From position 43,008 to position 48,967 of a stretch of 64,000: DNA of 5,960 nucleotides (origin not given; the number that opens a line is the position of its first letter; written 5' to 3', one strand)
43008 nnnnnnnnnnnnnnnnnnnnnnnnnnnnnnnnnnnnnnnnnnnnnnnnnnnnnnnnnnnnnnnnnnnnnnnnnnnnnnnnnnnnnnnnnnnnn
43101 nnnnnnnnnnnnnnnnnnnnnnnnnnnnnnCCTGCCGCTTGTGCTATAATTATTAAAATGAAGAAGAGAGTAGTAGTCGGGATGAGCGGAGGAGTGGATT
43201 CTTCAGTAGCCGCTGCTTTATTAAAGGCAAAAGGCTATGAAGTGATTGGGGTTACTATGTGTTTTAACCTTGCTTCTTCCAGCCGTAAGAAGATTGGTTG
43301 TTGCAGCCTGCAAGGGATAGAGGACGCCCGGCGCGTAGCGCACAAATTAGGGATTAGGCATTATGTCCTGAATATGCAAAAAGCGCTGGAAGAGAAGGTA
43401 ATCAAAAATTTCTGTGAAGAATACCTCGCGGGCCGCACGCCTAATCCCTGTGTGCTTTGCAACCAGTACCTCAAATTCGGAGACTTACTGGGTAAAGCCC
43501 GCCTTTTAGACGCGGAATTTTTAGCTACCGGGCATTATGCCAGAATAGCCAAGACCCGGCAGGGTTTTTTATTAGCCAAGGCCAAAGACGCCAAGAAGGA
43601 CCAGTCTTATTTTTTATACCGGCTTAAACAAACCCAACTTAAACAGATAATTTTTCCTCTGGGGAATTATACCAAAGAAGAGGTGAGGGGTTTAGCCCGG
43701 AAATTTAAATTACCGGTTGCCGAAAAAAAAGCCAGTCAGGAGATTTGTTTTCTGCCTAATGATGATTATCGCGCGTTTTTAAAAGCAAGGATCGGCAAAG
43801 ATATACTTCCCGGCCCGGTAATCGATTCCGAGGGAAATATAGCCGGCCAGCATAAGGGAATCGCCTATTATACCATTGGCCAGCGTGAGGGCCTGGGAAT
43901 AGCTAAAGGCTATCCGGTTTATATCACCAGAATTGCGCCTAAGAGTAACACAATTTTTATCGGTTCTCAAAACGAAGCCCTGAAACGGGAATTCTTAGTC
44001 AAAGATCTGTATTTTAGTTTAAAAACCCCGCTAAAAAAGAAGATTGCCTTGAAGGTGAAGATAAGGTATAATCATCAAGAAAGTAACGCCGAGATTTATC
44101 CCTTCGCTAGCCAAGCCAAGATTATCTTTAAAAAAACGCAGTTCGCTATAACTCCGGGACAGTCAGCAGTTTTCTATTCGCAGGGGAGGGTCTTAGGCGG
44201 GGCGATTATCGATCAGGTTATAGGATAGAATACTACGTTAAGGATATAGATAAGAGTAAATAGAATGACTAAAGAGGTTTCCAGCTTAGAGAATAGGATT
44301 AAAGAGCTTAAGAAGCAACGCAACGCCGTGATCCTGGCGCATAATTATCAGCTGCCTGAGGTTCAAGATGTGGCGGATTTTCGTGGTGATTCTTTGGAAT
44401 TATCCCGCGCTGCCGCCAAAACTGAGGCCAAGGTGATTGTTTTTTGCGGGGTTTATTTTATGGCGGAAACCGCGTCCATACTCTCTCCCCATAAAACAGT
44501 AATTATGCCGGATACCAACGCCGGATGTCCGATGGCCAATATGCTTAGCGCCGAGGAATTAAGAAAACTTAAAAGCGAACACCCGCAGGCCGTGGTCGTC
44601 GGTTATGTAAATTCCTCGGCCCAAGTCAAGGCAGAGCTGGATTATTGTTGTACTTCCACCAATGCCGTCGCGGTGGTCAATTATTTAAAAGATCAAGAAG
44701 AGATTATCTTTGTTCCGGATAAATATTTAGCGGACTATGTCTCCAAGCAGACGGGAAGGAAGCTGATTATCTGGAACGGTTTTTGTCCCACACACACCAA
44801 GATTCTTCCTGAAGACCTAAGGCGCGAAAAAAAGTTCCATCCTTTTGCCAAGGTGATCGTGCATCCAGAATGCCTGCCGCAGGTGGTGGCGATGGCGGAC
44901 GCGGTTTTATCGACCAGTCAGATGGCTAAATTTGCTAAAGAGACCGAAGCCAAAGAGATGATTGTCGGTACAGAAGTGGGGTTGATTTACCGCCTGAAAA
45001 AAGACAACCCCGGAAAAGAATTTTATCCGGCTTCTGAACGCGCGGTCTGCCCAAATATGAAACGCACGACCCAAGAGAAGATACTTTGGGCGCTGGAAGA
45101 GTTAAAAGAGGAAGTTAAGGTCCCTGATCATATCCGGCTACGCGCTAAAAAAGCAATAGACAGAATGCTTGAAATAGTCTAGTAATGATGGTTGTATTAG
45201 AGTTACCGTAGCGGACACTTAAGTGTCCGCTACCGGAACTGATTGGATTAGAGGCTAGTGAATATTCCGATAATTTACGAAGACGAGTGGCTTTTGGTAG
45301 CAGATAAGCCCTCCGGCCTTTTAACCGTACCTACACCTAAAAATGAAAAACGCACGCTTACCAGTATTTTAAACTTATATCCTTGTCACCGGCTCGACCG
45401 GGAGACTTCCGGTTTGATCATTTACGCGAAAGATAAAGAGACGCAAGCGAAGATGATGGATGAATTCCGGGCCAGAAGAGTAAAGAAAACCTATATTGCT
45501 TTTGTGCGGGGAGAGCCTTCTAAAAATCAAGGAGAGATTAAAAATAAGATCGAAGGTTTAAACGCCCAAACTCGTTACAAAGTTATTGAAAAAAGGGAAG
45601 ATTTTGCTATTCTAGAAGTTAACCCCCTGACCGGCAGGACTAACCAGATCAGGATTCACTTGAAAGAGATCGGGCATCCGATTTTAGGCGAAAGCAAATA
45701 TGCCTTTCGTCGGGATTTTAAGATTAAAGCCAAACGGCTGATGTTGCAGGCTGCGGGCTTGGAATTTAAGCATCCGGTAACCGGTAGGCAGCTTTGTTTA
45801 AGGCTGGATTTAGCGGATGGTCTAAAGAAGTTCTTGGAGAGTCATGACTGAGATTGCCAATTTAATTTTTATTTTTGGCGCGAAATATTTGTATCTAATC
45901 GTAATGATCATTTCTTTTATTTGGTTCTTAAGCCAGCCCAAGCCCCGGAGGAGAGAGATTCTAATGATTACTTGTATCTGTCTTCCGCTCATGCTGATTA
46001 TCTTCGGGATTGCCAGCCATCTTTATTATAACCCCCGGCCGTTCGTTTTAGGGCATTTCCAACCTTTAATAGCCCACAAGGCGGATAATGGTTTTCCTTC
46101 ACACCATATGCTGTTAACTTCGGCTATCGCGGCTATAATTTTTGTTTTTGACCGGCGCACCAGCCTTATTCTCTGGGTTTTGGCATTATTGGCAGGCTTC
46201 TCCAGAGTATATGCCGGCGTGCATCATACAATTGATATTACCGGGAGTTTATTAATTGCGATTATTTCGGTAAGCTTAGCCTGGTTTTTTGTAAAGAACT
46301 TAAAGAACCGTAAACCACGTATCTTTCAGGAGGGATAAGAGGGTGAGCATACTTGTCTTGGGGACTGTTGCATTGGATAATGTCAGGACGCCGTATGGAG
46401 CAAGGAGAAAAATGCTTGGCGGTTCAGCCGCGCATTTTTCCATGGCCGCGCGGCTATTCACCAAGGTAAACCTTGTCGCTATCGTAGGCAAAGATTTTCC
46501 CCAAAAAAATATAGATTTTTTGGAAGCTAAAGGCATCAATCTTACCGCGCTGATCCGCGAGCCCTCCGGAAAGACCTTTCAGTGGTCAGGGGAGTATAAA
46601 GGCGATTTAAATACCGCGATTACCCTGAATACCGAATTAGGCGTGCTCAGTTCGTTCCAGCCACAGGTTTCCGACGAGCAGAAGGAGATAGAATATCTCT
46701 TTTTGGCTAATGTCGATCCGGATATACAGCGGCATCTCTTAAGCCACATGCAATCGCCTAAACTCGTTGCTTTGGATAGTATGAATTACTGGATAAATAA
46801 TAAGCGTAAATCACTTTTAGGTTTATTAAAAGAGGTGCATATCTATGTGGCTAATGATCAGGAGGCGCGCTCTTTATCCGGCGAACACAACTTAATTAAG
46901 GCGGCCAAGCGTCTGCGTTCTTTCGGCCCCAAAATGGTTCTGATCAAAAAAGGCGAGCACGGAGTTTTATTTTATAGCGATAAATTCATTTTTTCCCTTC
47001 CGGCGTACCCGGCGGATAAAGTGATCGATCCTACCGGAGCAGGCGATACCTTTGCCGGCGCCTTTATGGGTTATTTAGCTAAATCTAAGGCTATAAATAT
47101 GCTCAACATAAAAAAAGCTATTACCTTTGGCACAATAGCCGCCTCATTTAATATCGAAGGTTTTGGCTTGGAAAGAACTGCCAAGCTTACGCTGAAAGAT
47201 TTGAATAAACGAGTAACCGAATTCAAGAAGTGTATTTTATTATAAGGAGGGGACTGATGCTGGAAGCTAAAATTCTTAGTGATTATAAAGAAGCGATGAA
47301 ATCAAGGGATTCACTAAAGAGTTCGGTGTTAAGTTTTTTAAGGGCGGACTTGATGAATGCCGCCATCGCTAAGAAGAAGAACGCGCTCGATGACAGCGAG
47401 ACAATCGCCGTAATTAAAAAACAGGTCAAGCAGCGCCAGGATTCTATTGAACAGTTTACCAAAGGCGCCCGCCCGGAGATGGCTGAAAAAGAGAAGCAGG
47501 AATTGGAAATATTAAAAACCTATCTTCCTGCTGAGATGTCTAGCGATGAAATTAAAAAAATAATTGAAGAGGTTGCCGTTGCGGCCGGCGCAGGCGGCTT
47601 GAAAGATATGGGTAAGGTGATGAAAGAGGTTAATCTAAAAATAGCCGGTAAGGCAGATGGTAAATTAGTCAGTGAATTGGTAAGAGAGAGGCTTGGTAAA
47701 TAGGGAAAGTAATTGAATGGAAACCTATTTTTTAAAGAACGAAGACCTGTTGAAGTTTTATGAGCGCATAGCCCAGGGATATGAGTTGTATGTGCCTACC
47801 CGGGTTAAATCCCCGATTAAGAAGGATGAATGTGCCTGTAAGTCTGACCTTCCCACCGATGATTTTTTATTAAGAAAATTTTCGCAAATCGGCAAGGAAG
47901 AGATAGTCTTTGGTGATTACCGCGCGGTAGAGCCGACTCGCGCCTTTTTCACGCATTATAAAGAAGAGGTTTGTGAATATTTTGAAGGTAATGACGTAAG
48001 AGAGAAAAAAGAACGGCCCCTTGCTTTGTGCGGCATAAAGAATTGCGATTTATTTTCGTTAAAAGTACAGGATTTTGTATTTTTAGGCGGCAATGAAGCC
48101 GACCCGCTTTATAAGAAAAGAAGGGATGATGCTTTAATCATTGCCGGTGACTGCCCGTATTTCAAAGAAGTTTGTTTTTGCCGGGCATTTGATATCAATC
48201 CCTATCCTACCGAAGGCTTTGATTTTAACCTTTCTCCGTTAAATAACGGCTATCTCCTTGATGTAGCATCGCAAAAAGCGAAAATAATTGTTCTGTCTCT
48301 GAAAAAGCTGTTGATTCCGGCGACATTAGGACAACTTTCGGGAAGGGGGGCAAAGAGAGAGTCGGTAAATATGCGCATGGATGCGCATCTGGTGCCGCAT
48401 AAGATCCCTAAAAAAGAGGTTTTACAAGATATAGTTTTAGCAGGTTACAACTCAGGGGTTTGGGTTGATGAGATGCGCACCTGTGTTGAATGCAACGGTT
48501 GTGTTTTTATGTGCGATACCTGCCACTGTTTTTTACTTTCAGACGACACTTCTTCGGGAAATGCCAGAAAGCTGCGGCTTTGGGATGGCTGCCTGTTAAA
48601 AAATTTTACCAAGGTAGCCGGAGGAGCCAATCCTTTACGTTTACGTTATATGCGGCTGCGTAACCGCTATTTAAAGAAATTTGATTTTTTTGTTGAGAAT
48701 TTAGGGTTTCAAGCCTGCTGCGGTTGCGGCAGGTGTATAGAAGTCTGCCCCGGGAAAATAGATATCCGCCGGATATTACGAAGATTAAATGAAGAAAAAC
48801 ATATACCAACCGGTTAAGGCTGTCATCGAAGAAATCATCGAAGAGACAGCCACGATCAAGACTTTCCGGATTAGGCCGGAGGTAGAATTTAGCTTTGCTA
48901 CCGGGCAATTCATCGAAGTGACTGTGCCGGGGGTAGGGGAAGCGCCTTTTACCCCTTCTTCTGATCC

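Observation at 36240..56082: Cysteine-less Ehr module and a bona fide Ech-type [NiFe] hydrogenase with a HydBG-like NAD(P)H module co-located within 20 kb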

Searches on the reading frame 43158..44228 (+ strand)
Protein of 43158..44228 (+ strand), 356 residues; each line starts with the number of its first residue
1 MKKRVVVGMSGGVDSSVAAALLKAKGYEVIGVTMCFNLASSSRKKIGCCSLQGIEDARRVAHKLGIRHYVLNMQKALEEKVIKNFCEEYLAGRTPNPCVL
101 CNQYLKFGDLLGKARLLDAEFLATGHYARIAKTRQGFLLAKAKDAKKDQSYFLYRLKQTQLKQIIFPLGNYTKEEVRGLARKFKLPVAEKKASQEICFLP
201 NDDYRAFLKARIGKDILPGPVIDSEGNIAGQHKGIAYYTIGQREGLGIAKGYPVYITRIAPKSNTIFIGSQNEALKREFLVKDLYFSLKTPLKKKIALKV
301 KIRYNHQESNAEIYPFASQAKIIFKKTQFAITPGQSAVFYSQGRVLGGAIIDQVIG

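Call 64: search_protein_families(library=pfam, proteins=[window:43158-44228:+])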
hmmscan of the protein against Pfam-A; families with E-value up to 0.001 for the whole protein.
window:43158-44228:+ (356 aa): 7 families
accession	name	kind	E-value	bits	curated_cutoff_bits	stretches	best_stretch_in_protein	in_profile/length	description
PF03054.22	tRNA_Me_trans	-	8e-75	251.4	20.6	1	3-200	1-201/202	tRNA methyl transferase HUP domain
PF20259.3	tRNA_Me_trans_M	-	9.1e-18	64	27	1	206-269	2-65/66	tRNA methyl transferase PRC-barrel domain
PF20258.4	tRNA_Me_trans_C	-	7.8e-17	61.8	20.6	1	277-351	2-77/77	Aminomethyltransferase beta-barrel domain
PF02540.23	NAD_synthase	-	3.2e-07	30.2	21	1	3-77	19-85/242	NAD synthase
PF06508.19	QueC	-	2.9e-06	27.4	22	1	5-75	2-64/210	Queuosine biosynthesis protein QueC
PF24167.1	DUF7411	-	8.8e-06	25.9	28.7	1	5-87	3-72/194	Family of unknown function (DUF7411)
PF00733.27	Asn_synthase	-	0.00051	20.2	21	1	5-78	20-86/354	Asparagine synthase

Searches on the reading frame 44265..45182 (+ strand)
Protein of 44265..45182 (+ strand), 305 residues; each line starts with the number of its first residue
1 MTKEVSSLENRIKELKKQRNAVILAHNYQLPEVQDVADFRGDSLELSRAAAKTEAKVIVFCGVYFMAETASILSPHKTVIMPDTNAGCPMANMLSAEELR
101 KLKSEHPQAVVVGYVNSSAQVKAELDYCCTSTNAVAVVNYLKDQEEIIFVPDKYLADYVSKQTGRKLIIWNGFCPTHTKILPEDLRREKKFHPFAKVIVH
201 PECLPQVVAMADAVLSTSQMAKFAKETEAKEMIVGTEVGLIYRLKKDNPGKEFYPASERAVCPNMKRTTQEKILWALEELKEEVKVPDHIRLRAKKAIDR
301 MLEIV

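Call 64: search_protein_families(library=pfam, proteins=[window:44265-45182:+])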
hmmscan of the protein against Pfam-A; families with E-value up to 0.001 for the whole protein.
window:44265-45182:+ (305 aa): 1 family
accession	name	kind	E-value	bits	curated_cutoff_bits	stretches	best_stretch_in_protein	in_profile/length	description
PF02445.21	NadA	-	7.9e-126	419.6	27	1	11-303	2-295/295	Quinolinate synthetase A protein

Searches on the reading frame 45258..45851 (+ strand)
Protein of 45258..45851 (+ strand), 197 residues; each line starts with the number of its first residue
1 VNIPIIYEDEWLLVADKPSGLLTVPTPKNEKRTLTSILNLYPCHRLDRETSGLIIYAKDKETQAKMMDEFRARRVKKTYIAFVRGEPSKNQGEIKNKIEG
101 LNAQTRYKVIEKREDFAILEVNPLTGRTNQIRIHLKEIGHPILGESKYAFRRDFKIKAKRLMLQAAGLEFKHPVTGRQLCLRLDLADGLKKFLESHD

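Call 64: search_protein_families(library=pfam, proteins=[window:45258-45851:+])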
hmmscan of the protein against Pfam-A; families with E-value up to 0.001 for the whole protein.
window:45258-45851:+ (197 aa): 1 family
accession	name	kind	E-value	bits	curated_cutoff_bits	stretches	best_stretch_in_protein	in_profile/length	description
PF00849.27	PseudoU_synth_2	-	5.4e-32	111.6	26.8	1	12-136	2-151/152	RNA pseudouridylate synthase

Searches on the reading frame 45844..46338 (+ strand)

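Call 64: search_protein_families(library=pfam, proteins=[window:45844-46338:+])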
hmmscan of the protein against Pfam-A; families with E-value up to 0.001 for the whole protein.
window:45844-46338:+ (164 aa): 3 families
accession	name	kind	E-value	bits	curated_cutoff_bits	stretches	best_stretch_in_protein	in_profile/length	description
PF01569.27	PAP2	-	1.7e-13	50.9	27.2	1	42-152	4-127/130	PAP2 superfamily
PF14378.12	PAP2_3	-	1.1e-06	29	27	1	11-144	32-189/190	PAP2 superfamily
PF14360.12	PAP2_C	-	1.4e-05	26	27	1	84-143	7-69/74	PAP2 superfamily C-terminal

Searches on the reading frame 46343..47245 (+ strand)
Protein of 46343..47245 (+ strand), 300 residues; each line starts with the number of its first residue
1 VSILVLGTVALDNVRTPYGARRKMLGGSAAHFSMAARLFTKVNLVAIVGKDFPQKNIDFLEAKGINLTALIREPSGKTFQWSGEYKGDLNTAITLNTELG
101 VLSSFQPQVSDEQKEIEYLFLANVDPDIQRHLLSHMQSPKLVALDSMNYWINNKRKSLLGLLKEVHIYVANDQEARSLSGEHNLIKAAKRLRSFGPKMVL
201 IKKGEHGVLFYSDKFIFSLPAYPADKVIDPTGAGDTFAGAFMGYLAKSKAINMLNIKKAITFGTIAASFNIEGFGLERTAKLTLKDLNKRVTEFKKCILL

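Call 7: search_protein_families(library=pfam, proteins=[window:46343-47245:+])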
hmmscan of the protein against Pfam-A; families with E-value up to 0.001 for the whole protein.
window:46343-47245:+ (300 aa): 2 families
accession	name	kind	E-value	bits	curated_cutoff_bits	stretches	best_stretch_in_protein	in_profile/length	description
PF00294.29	PfkB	-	3.1e-26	92.8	25.8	1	24-276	34-295/302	pfkB family carbohydrate kinase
PF08543.17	Phos_pyr_kin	-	1.1e-06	28.6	27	1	156-263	110-228/246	Phosphomethylpyrimidine kinase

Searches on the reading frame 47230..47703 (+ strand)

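Call 7: search_protein_families(library=pfam, proteins=[window:47230-47703:+])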
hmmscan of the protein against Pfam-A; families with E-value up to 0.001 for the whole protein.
window:47230-47703:+ (157 aa): 1 family
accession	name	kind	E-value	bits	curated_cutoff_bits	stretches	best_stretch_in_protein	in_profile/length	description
PF09424.15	YqeY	-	8.2e-46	156.1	27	1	14-155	3-143/143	Yqey-like protein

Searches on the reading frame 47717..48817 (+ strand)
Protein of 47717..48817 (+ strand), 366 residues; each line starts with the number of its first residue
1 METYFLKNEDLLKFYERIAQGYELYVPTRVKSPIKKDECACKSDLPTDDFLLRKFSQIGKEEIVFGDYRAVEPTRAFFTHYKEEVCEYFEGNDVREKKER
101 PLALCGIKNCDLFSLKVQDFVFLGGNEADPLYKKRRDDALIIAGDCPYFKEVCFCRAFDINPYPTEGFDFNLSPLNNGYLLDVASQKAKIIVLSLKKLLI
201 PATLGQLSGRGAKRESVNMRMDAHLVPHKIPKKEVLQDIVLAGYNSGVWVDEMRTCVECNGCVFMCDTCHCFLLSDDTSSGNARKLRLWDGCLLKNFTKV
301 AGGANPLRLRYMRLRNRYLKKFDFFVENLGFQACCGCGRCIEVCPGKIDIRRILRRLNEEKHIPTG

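Call 4: search_protein_families(library=pfam, proteins=[window:47717-48817:+])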
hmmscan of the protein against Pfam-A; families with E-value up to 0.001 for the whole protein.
window:47717-48817:+ (366 aa): 3 families
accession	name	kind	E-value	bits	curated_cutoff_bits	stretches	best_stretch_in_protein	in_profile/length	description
PF17179.9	Fer4_22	-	3e-25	89.3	27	1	255-348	1-95/95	4Fe-4S dicluster domain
PF13187.11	Fer4_9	-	1.9e-05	25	27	0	332-347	35-50/52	4Fe-4S dicluster domain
PF13534.11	Fer4_17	-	0.00015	22.7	22.2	0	325-349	37-61/61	4Fe-4S dicluster domain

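Call 5: search_protein_families(library=ncbifam, proteins=[window:47717-48817:+])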
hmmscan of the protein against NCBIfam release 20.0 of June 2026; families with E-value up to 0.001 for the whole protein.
window:47717-48817:+ (366 aa): 6 families
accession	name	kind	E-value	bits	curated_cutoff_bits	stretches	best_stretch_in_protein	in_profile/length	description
NF040829.1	sulfhyd_ShyB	equivalog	2.5e-45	154.9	690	1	53-359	34-331/334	NAD(P)-dependent hydrogenase/sulfhydrogenase 2 subunit beta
NF040833.1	sulfhyd_HydB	equivalog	1.5e-35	122.7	750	1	61-357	44-335/367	NADPH-dependent hydrogenase/sulfhydrogenase 1 subunit beta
TIGR02910.1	sulfite_red_A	equivalog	4.3e-26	91.9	323.15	1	4-359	3-328/334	anaerobic sulfite reductase subunit AsrA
NF040864.1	HgcB_ferredoxin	equivalog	4e-05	23.4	99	0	330-348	12-30/93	mercury methylation ferredoxin HgcB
NF004898.0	PRK06259.1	equivalog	0.00019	20.2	385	0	330-351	184-205/488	fumarate reductase (CoM/CoB) subunit TfrB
NF045670.1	quin_L_LdhH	equivalog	0.00024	19.5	800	1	332-360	354-382/706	L-lactate dehydrogenase (quinone) large subunit LdhH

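Call 25: search_solved_structures(query=window:47717-48817:+, max_evalue=0.01)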
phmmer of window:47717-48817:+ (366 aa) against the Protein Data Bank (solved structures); distinct sequences matched with E-value up to 0.01: 1.
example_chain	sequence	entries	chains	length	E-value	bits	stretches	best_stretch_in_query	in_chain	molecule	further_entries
9nez_B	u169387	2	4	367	1.4e-27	100.1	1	54-357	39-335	Sulfhydrogenase 1 subunit beta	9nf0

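Call 59: search_solved_structures(query=window:47717-48817:+, max_evalue=1e-10, show_alignments=1)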
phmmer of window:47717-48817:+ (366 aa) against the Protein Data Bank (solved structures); distinct sequences matched with E-value up to 1e-10: 1.
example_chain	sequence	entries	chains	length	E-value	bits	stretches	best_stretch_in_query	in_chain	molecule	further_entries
9nez_B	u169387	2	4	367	1.4e-27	100.1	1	54-357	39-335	Sulfhydrogenase 1 subunit beta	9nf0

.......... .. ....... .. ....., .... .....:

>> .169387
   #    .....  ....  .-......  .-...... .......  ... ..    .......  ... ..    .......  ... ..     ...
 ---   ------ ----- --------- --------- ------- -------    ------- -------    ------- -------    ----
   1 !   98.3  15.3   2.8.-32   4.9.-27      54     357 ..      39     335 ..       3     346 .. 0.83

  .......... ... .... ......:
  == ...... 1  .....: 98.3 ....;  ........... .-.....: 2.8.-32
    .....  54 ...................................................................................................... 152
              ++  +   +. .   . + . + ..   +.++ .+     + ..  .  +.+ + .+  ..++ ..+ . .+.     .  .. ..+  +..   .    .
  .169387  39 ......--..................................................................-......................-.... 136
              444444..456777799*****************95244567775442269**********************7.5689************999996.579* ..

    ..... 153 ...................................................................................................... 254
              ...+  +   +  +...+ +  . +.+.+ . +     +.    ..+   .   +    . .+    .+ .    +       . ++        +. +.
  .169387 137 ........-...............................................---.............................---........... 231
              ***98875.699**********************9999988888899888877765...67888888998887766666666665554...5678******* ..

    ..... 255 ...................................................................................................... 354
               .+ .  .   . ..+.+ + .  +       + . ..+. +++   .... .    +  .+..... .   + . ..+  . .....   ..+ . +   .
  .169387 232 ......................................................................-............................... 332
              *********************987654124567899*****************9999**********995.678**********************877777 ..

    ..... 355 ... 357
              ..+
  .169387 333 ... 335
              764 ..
